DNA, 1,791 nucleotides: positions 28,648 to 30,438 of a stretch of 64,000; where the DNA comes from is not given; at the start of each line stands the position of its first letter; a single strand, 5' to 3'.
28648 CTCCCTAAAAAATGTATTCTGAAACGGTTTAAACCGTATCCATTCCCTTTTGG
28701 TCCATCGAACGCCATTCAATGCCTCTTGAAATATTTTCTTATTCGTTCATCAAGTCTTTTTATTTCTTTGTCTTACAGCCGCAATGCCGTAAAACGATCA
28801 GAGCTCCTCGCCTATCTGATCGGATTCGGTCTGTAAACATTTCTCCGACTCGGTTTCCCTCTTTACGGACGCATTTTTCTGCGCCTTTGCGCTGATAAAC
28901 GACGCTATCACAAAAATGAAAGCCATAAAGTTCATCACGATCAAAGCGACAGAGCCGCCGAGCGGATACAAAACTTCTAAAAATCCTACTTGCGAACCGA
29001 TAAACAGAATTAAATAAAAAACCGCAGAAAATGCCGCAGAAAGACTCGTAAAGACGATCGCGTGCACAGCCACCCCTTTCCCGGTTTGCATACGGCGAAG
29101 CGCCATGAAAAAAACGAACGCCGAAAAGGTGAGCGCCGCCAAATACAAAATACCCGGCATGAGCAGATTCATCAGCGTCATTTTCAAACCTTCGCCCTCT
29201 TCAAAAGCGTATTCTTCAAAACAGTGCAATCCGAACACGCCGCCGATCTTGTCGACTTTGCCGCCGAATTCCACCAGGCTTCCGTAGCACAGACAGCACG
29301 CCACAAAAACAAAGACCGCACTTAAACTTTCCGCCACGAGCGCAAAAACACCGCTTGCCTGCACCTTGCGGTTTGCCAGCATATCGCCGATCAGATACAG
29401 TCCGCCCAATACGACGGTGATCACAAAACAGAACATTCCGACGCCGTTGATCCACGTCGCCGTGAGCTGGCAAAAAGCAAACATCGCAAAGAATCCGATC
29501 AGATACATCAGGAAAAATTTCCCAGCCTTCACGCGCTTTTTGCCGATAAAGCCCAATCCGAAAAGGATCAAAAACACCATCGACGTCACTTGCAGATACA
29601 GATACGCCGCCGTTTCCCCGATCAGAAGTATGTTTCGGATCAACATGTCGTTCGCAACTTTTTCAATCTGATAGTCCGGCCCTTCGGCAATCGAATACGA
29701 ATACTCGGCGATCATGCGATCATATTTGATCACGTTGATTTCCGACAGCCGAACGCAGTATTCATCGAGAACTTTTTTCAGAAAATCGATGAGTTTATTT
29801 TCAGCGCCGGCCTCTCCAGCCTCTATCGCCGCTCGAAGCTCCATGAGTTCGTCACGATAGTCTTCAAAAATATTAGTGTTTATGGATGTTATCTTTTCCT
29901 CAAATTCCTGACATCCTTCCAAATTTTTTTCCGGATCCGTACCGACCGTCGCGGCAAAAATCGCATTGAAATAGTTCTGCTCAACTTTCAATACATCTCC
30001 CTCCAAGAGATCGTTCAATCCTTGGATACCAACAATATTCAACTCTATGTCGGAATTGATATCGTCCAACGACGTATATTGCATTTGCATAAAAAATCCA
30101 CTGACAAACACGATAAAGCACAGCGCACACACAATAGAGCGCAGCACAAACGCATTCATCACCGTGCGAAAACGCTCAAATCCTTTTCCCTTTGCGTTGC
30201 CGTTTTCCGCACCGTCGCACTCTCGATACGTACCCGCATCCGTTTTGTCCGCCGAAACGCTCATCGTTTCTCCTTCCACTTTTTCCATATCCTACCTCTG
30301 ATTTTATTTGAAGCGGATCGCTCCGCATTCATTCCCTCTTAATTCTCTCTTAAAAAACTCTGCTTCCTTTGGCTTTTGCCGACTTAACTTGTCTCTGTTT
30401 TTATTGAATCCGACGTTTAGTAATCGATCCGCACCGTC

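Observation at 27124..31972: Divergent MreB-like ATPase coupled to maf and followed by two paralogous 8-TM proteins where mreC/mreD are expected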

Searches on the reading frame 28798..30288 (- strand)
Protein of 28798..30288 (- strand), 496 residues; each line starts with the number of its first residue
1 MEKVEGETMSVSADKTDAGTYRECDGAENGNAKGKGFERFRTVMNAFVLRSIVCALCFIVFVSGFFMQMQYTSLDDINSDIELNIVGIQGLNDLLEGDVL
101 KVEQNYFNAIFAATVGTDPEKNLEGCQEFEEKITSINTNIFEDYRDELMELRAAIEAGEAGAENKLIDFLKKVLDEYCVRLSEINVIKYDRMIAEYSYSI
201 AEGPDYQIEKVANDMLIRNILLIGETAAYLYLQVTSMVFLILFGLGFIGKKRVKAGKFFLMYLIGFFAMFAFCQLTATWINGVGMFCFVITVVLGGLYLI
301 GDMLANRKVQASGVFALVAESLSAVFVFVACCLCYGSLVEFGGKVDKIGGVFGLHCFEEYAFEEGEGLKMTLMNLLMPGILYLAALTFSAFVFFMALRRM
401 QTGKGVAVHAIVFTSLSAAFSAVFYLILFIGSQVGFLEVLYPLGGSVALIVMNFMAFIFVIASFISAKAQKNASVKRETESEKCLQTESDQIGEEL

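Call 3: search_protein_families(library=pfam, proteins=[window:28798-30288:-], max_evalue=0.1)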
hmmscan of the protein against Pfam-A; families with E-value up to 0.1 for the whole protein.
window:28798-30288:- (496 aa): 1 family
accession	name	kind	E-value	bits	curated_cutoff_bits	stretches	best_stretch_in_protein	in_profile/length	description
PF16918.11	PknG_TPR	-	0.029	13.6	27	1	109-171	58-121/340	Protein kinase G tetratricopeptide repeat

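Call 4: search_protein_families(library=ncbifam, proteins=[window:28798-30288:-], max_evalue=0.1)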
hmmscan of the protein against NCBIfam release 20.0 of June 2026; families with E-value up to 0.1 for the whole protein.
window:28798-30288:- (496 aa): 0 families

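Call 9: find_homologous_proteins(query=window:28798-30264:-)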
Query window:28798-30264:- (488 aa): 1 proteins with E <= 0.001 among 8000 candidates.
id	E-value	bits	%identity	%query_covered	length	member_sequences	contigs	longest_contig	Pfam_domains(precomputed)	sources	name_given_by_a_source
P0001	0.0e+0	1051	99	100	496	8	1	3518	-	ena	-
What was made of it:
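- Tried and rejected: Word-indexed protein search with TM-A. It found only a 99% identical copy (call 9).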

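Call 17: find_encoding_contigs(protein=P0001, flank=8000, max_places=4)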
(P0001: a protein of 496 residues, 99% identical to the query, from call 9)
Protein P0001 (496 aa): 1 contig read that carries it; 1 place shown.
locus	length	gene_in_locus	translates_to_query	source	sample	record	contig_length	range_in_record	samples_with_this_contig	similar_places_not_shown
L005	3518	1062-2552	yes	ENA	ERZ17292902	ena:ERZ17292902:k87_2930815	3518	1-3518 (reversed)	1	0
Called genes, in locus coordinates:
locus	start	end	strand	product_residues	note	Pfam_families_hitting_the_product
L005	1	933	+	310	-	?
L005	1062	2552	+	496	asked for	-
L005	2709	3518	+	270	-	?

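Call 21: search_protein_representatives(alignment_id=A1)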
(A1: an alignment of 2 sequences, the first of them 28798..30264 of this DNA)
Query: 2 sequences, 511 profile positions. Proteins with E-value up to 0.001 (for the whole library): 21; up to 1e-10: 16; up to 1e-30: 11. The best 21 are listed.
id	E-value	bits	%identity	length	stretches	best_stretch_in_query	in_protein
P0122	2.0e-120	419.4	-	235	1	1-232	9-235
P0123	3.1e-97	342.9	-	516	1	2-470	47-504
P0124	5.8e-96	338.7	-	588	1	22-456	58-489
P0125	2.5e-81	290.4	-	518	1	30-494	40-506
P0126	1.8e-76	274.4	-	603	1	17-466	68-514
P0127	1.4e-74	268.1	-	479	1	14-485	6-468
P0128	5.9e-70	252.9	-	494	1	9-475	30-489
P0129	3.4e-68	247.1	-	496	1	34-471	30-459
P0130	3.1e-56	207.7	-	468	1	36-476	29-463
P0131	1.2e-43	166.1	-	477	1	16-484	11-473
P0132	2.4e-39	151.9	-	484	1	29-459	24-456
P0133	1.2e-27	113.4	-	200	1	137-279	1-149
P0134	2.5e-26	109.0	-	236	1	16-219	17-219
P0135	4.7e-26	108.1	-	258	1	36-202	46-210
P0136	2.9e-20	88.9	-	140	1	171-295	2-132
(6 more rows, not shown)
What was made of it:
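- It has 21 representatives among 1.84 billion (call 21).
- Tried and rejected: The exhaustive profile search was needed to find the family (call 21).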

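Call 23: find_encoding_contigs(protein=P0123, flank=6000, max_places=2)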
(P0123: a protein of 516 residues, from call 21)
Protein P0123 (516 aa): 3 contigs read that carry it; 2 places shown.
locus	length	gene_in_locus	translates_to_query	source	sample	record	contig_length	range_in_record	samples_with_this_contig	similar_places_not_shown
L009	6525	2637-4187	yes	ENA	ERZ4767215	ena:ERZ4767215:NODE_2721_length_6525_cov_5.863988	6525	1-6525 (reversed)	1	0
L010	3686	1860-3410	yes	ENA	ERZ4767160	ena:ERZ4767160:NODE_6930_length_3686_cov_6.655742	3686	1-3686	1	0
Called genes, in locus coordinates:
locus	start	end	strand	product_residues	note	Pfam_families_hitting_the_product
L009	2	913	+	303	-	?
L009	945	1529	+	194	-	PF02545:Maf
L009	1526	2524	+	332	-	PF06723:MreB_Mbl, PF14450:FtsA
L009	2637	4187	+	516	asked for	PF13240:Zn_Ribbon_1 (weak)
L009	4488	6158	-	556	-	PF00501:AMP-binding, PF13193:AMP-binding_C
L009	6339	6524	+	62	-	?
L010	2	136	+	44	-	?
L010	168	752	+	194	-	PF02545:Maf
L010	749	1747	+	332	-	PF06723:MreB_Mbl, PF14450:FtsA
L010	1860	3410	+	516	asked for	PF13240:Zn_Ribbon_1 (weak)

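Call 24: find_related_loci(query=A2, collection=genome_contigs, flank=8000)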
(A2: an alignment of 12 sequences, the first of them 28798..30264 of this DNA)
Query A2 (488 aa) in genome_contigs; peptide patterns used: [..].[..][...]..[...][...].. (x = any residue, [..] = any of these).
61 stretches matched a pattern; 5 encode a relative of the query (tblastn E <= 1e-3); 5 distinct loci.
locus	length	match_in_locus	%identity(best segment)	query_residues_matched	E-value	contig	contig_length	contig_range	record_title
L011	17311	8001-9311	33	21-461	2e-71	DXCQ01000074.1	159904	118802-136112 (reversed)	MAG TPA_asm: Candidatus Borkfalkia excrementigallinarum isolate 1345 ChiW12__C130569_L159904_SAMN06858619, whole genome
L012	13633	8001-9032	34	13-350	1e-53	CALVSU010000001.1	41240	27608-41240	MAG: uncultured Clostridia bacterium isolate BRZ_E__bin165 genome assembly, contig: BRZ_E__NODE_1780_length_41240_cov_4.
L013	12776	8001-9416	30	14-477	3e-53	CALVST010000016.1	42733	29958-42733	MAG: uncultured Clostridia bacterium isolate BRZ_HK__bin48 genome assembly, contig: BRZ_HK__NODE_1072_length_42733_cov_7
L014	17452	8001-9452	31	4-484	2e-58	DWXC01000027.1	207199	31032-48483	MAG TPA_asm: Candidatus Borkfalkia stercoripullorum isolate CHK196-13738 CHK196__C135106_L207199_SAMEA5754840, whole gen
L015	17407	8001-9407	32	2-469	3e-65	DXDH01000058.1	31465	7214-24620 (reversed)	MAG TPA_asm: Candidatus Borkfalkia excrementipullorum isolate CHK192-2667 CHK192__C156552_L31465_SAMEA5754836, whole gen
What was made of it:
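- Borkfalkia species and unnamed Clostridia MAGs (call 24).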

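Call 29: search_solved_structures(query=A2, max_evalue=10)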
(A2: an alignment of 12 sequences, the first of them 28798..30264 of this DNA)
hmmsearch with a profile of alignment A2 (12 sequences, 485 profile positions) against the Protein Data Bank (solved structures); distinct sequences matched with E-value up to 10: 16.
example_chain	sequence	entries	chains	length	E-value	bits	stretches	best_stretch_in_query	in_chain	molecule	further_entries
9hac_B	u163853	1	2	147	0.27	13.1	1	114-181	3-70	BBF-14_binder4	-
1r73_A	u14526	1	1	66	0.34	12.7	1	110-164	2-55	50S ribosomal protein L29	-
4v83_BY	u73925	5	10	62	1.8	10.3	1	115-160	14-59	50S ribosomal protein L29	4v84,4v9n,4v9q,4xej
6vud_A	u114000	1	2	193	1.9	10.3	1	134-206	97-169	Ribosome-recycling factor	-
4zer_12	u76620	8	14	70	2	10.2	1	118-160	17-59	50S ribosomal protein L29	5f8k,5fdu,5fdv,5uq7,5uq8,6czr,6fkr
4pas_A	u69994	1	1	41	2.1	10.1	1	105-142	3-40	Gamma-aminobutyric acid type B receptor subunit 1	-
4wq1_K8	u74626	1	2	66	2.1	10.1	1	120-160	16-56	50S ribosomal protein L29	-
4v90_B2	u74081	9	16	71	2.2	10.1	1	119-160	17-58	50S RIBOSOMAL PROTEIN L29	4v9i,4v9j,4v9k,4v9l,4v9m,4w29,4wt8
10px_12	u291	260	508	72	2.2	10.1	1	118-160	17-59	50S ribosomal protein L29 | 50S ribosomal protein L28 | Large ribosomal subunit protein uL29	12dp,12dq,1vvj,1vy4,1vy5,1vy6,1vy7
4v87_AW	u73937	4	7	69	2.4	9.9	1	120-160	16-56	50S ribosomal protein L29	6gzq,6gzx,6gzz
8glv_AV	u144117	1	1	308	4.8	8.9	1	101-142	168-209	Cilia- and flagella-associated protein 73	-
1qle_C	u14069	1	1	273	5.1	8.8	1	343-420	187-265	CYTOCHROME C OXIDASE POLYPEPTIDE III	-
7ate_C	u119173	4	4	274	5.2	8.8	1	343-420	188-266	Cytochrome c oxidase subunit 3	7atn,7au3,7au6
9l8m_A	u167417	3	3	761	8.7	8.1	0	225-313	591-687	Systemic RNA interference defective protein 1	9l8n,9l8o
8hip_B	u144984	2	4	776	8.8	8.1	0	225-313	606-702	Systemic RNA interference defective protein 1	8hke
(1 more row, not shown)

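Call 35: predict_structure(alignment_id=A2)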
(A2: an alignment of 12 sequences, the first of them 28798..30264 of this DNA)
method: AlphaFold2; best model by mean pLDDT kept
length: 488 residues; sequences in the alignment: 12
mean_pLDDT: 72.1   pTM: 0.67
mean pLDDT of the five models: 72.1, 72.1, 71.4, 71.0, 68.5
residues with pLDDT >= 90: 34; 70-90: 295; 50-70: 85; < 50: 74
segments of 3 or more residues with pLDDT < 50: 1-25, 68-90, 331-338, 348-355, 485-488
pLDDT, mean of each block of 10 residues (from residue 1): 30 30 50 76 85 88 65 38 46 82 87 90 87 86 85 84 85 88 87 74 79 90 92 87 75 83 78 82 79 69 66 81 68 47 52 46 59 77 81 68 84 84 68 64 88 82 58 51 47
secondary structure, 60 per line:
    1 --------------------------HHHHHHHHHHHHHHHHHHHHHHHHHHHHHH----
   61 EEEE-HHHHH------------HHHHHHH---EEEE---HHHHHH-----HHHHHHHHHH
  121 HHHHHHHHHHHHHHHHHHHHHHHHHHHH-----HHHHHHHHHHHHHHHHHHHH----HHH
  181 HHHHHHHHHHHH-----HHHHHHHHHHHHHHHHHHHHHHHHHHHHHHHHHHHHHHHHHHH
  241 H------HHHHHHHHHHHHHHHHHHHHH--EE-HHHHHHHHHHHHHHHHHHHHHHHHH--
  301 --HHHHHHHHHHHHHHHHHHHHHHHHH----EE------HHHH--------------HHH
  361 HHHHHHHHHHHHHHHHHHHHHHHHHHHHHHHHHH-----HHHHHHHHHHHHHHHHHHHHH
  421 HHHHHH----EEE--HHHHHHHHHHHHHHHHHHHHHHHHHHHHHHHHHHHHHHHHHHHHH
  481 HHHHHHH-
elements in order: H27-56 E61-64 H66-70 H83-89 E93-96 H100-105 H111-148 H154-173 H178-192 H198-241 H248-268 H274-298 H303-327 H340-343 H358-394 H400-426 E431-433 H436-487

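Call 38: fold_search(model_id=the predicted structure, library=pdb)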
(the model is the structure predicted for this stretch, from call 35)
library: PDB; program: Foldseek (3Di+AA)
matches with E <= 10: 59; with E <= 0.001: 0
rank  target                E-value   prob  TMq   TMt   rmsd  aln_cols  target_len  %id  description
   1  7rtu_B                1.9e-01  0.21  0.15  0.19  31.0       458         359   12  Cryo-EM structure of a TTYH2 trans-dimer (released 2021-08-25)
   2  9qn7_A                7.5e-01  0.09  0.12  0.17  28.1       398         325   10  Structure of talin in complex with a peptide fragment (released 2025-10-08)
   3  7p5m_A                7.5e-01  0.08  0.12  0.14  28.9       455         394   11  Cryo-EM structure of human TTYH2 in lipid nanodiscs (released 2021-08-11)
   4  8dl8_A                8.5e-01  0.12  0.16  0.17  23.2       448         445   14  Cryo-EM structure of human ferroportin/slc40 bound to Co2+ in nanodisc (released 2022-12-07)
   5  5d58                  8.5e-01  0.08  0.14  0.15  24.8       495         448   14  In meso in situ serial X-ray crystallography structure of the PepTSt-Ala-Phe complex at 100 K (released 2016-01-13)
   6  9jrl                  8.9e-01  0.11  0.15  0.18  23.9       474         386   12  outward-open hSLC19A1 + PT523 (released 2025-02-26)
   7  9jrk                  9.7e-01  0.08  0.14  0.17  24.3       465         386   13  outward-open hSLC19A1 + MTX (released 2025-02-26)
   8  8dl6_A                1.1e+00  0.08  0.16  0.17  24.7       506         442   10  Cryo-EM structure of human ferroportin/slc40 bound to Ca2+ in nanodisc (released 2023-01-25)
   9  7uzq_Q                1.1e+00  0.08  0.13  0.15  23.8       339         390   10  Local refinement of RhAG-RhCE-ANK1(AR1-5), from consensus refinement of all classes (released 2022-07-20)
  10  8bzy_A                1.3e+00  0.08  0.15  0.17  25.7       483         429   12  Structure of SLC40/ferroportin in complex with vamifeport and synthetic nanobody Sy3 in occluded conformation (released 2023-03-22)
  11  9joz                  1.4e+00  0.07  0.14  0.16  24.1       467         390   12  outward-open hSLC19A1 (released 2025-02-26)
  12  9jri                  1.7e+00  0.06  0.14  0.15  24.6       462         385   13  outward-open hSLC19A1 + 5-MTHF (released 2025-02-26)
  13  3d19_A                1.8e+00  0.20  0.19  0.32  18.9       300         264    7  Crystal structure of a conserved metalloprotein from Bacillus cereus (released 2008-07-08)
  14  7jh5_A                1.9e+00  0.07  0.13  0.18  27.8       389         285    9  Co-LOCKR: de novo designed protein switch (released 2020-09-02)
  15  7ose_A                2.1e+00  0.03  0.12  0.12  26.1       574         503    9  cytochrome bd-II type oxidase with bound aurachin D (released 2021-11-17)
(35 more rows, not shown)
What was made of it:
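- Tried and rejected: Foldseek, whole model. pLDDT 72; best hit TTYH2 at E 0.19 and TM-score 0.15 (call 38).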

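Call 42: search_protein_families(library=pfam, proteins=[L011:7800-9362:+, L015:7854-9662:+, L012:7746-9416:+], max_evalue=0.1)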
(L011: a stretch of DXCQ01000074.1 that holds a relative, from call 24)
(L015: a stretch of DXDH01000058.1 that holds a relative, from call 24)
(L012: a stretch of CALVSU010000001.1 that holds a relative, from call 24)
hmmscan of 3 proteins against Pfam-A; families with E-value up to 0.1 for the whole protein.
L011:7800-9362:+ (520 aa): 9 families
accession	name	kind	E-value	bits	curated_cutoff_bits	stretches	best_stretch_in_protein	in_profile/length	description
PF13240.11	Zn_Ribbon_1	-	8.7e-09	35.3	25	1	4-25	2-23/23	zinc-ribbon domain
PF13248.11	Zn_ribbon_3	-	3.5e-07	29.9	27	1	1-24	2-25/26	zinc-ribbon domain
PF24460.1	DUF7575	-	6.5e-05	22.7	28.5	1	3-25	5-27/28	Domain of unknown function (DUF7575)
PF12773.13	DZR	-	7.1e-05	23.3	27.3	1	4-26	1-23/45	Double zinc ribbon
PF14446.12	Prok-RING_1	-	0.015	15.7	29.1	1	2-24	5-29/54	Prokaryotic RING finger family 1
PF14803.11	Zn_ribbon_Nudix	-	0.039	14.3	25.6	0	17-32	2-17/34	Nudix N-terminal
PF17032.10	Zn_ribbon_15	-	0.063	14.5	28.9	0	2-22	53-73/73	zinc-ribbon family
PF17447.7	YkpC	-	0.086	13.1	27.7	0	89-119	7-37/42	Uncharacterized YkpC-like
PF18912.6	DZR_2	-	0.089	13.1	27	0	3-27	23-48/56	Double zinc ribbon domain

L015:7854-9662:+ (602 aa): 6 families
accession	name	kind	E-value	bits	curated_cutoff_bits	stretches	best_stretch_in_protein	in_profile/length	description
PF13240.11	Zn_Ribbon_1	-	6.7e-09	35.7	25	1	4-26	1-23/23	zinc-ribbon domain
PF12773.13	DZR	-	0.00011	22.7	27.3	1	5-27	1-23/45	Double zinc ribbon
PF13248.11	Zn_ribbon_3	-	0.00031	20.6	27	1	5-25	5-25/26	zinc-ribbon domain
PF18912.6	DZR_2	-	0.031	14.6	27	1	3-27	22-47/56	Double zinc ribbon domain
PF24460.1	DUF7575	-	0.033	14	28.5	1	5-26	6-27/28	Domain of unknown function (DUF7575)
PF14803.11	Zn_ribbon_Nudix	-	0.08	13.3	25.6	0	18-27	2-11/34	Nudix N-terminal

L012:7746-9416:+ (556 aa): 2 families
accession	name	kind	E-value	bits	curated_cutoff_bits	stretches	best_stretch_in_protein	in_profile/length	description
PF13240.11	Zn_Ribbon_1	-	0.00014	22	25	1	3-24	1-22/23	zinc-ribbon domain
PF13248.11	Zn_ribbon_3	-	0.00018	21.3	27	1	1-24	2-25/26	zinc-ribbon domain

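Call 57: search_protein_families(library=pfam, alignment_id=A2, max_evalue=10)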
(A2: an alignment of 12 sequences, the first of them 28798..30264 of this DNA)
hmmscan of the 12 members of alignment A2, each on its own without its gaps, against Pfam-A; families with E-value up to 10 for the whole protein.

A. member 1, window:28798-30264:- (488 aa): 2 families
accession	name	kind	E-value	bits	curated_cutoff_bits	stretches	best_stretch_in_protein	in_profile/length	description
PF16918.11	PknG_TPR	-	0.028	13.6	27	1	101-163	58-121/340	Protein kinase G tetratricopeptide repeat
PF11511.13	RhodobacterPufX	-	0.18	11.9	25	1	276-300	32-56/67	Intrinsic membrane protein PufX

B. families by the number of members that match (of 12 scanned): 29 families (the first 25 are shown)
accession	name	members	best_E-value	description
PF13240.11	Zn_Ribbon_1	5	1.2e-07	zinc-ribbon domain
PF13248.11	Zn_ribbon_3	5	5.5e-05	zinc-ribbon domain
PF12773.13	DZR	5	5.9e-05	Double zinc ribbon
PF18912.6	DZR_2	3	0.029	Double zinc ribbon domain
PF17032.10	Zn_ribbon_15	3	0.24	zinc-ribbon family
PF09297.16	Zn_ribbon_NUD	2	0.0054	NADH pyrophosphatase zinc ribbon domain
PF24463.1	DUF7577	2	0.015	Domain of unknown function (DUF7577)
PF07898.18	DUF1676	1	0.0023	Protein of unknown function (DUF1676)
PF16919.11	PknG_rubred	1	0.005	Protein kinase G rubredoxin domain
PF24460.1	DUF7575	1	0.01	Domain of unknown function (DUF7575)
PF15035.11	Rootletin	1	0.011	Ciliary rootlet component, centrosome cohesion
PF14446.12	Prok-RING_1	1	0.012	Prokaryotic RING finger family 1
PF16918.11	PknG_TPR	1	0.028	Protein kinase G tetratricopeptide repeat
PF08641.17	Mis14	1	0.045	Kinetochore protein Mis14 like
PF17447.7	YkpC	1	0.076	Uncharacterized YkpC-like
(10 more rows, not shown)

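Call 58: search_protein_families(library=padloc, proteins=[window:28798-30264:-, L011:7800-9362:+, L015:7854-9662:+], max_evalue=0.1)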
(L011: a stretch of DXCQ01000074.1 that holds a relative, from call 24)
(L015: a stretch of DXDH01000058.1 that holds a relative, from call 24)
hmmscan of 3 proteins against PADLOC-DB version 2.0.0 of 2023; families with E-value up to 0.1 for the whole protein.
window:28798-30264:- (488 aa): 0 families

L011:7800-9362:+ (520 aa): 1 family
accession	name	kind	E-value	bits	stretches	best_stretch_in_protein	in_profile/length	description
PDLC03027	MTase_I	-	0.018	11.6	1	160-204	760-804/810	Type I methyltransferase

L015:7854-9662:+ (602 aa): 0 families

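Call 59: search_protein_families(library=phrogs, proteins=[window:28798-30264:-, L011:7800-9362:+, L015:7854-9662:+], max_evalue=0.1)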
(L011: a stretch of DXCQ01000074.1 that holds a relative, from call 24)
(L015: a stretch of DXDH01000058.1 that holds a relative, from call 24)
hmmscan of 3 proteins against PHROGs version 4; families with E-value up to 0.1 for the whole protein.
window:28798-30264:- (488 aa): 1 family
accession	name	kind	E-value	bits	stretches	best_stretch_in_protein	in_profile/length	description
phrog_6682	-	DNA, RNA and nucleotide metabolism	0.092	13.9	0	117-169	28-79/129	GP16.7-like replication protein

L011:7800-9362:+ (520 aa): 4 families
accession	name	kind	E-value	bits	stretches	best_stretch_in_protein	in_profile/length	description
phrog_2546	-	unknown function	1.1e-05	26.8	1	4-39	3-38/180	-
phrog_4852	-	unknown function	0.0078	16.9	1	2-42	14-55/194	-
phrog_6586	-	unknown function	0.008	17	1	3-40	5-41/129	-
phrog_10292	-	unknown function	0.076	14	1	1-30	3-32/136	-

L015:7854-9662:+ (602 aa): 2 families
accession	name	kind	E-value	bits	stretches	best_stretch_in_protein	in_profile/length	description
phrog_2546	-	unknown function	0.00065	21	1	4-33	2-31/180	-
phrog_32168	-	unknown function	0.028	15.6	1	1-32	1-32/63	-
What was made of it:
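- Tried and rejected: Pfam, NCBIfam, PADLOC, PHROGs and PDB sequence searches gave nothing beyond a zinc ribbon in some orthologues (calls 3, 4, 29, 42, 57-59).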

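Call 60: find_encoding_contigs(protein=P0131, flank=7000, max_places=2)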
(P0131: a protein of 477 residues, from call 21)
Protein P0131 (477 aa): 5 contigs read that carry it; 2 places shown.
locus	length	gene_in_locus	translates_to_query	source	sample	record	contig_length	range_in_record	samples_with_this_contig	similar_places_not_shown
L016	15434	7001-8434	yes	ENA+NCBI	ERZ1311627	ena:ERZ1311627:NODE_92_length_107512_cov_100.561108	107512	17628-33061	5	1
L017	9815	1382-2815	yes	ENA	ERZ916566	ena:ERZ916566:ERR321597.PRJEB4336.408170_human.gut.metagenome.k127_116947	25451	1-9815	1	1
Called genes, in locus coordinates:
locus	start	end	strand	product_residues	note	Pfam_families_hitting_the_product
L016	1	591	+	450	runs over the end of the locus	PF02386:TrkH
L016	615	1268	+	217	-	PF02254:TrkA_N, PF02080:TrkA_C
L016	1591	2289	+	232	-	PF14602:Hexapep_2 (faint), PF00132:Hexapep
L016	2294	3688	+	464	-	PF01406:tRNA-synt_1e, PF01921:tRNA-synt_1f (faint), PF09334:tRNA-synt_1g (faint), PF00133:tRNA-synt_1, PF09190:DALR_2, PF23493:CysS_C (weak)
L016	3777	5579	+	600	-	PF01411:tRNA-synt_2c, PF07973:tRNA_SAD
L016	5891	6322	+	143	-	PF00572:Ribosomal_L13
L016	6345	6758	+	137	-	PF00380:Ribosomal_S9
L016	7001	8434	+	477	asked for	-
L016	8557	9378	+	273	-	PF02811:PHP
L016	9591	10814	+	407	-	PF00365:PFK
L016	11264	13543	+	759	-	-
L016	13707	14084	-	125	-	PF14276:DUF4363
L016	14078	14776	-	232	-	PF04239:DUF421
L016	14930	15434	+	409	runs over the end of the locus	PF08245:Mur_ligase_M (weak), PF02875:Mur_ligase_C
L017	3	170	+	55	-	?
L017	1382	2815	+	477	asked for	-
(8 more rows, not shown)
